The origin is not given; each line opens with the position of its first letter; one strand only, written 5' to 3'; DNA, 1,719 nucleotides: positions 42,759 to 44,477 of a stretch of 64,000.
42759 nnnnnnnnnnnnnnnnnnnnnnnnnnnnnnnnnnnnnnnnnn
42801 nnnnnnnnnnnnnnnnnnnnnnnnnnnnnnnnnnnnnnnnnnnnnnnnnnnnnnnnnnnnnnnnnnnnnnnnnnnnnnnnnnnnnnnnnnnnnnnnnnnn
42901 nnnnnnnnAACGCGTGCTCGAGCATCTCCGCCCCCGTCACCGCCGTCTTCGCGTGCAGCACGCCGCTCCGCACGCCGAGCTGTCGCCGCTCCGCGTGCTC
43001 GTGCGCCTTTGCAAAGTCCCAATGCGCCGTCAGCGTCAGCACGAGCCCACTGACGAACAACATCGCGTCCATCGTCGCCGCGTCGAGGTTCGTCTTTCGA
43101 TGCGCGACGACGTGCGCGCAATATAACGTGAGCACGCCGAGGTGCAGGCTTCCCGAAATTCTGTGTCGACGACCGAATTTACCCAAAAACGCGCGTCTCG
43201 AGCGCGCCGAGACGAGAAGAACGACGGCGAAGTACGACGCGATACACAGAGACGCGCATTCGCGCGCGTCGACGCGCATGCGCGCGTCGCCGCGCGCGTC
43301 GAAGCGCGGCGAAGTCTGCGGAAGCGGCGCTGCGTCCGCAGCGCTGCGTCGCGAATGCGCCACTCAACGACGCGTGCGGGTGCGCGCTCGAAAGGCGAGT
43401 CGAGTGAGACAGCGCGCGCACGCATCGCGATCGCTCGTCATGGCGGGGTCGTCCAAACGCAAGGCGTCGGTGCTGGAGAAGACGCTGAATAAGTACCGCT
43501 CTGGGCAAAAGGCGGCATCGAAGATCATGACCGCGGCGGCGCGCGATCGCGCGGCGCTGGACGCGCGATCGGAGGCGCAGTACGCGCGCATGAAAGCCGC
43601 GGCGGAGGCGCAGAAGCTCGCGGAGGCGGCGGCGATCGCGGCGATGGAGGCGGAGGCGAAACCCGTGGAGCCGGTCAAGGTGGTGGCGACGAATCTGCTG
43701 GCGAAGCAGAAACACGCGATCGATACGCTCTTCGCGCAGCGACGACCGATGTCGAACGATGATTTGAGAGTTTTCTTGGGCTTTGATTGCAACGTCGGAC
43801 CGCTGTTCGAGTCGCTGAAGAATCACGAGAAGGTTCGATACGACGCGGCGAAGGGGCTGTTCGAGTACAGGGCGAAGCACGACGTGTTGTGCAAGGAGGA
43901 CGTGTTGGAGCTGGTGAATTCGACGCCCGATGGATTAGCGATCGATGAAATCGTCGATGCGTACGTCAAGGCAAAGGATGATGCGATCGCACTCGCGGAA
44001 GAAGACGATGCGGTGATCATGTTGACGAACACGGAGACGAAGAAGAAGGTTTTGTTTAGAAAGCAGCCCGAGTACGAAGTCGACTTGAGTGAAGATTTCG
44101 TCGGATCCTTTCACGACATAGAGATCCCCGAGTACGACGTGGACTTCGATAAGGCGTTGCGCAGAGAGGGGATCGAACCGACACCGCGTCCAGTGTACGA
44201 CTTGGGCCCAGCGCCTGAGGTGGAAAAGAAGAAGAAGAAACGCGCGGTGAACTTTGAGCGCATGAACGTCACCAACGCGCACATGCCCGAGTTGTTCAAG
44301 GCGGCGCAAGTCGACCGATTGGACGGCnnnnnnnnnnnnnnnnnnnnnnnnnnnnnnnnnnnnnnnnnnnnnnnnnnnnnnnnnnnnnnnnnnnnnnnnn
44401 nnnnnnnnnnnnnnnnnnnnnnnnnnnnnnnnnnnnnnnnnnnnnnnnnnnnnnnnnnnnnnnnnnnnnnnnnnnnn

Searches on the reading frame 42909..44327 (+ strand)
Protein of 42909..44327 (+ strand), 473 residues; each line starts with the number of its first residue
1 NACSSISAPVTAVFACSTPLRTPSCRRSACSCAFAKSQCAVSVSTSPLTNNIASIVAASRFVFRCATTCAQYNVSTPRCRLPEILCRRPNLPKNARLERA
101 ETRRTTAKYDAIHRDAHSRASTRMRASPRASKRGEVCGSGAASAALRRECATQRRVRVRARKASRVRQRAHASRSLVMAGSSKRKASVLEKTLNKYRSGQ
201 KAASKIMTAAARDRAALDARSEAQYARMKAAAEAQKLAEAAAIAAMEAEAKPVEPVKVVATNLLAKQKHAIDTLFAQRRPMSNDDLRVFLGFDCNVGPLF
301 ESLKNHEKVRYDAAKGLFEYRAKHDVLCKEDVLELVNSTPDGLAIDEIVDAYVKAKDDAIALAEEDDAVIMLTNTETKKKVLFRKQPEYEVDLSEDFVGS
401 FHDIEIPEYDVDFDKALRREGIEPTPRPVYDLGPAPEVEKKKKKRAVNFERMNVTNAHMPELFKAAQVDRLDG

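Call 23: search_protein_families(library=pfam, proteins=[window:42909-44327:+], max_evalue=0.00001)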
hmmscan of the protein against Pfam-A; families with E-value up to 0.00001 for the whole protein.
window:42909-44327:+ (473 aa): 1 family
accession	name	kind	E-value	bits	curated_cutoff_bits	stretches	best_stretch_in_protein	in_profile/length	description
PF02186.21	TFIIE_beta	-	2.4e-06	28.1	28.1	1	277-326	15-66/66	TFIIE beta subunit core domain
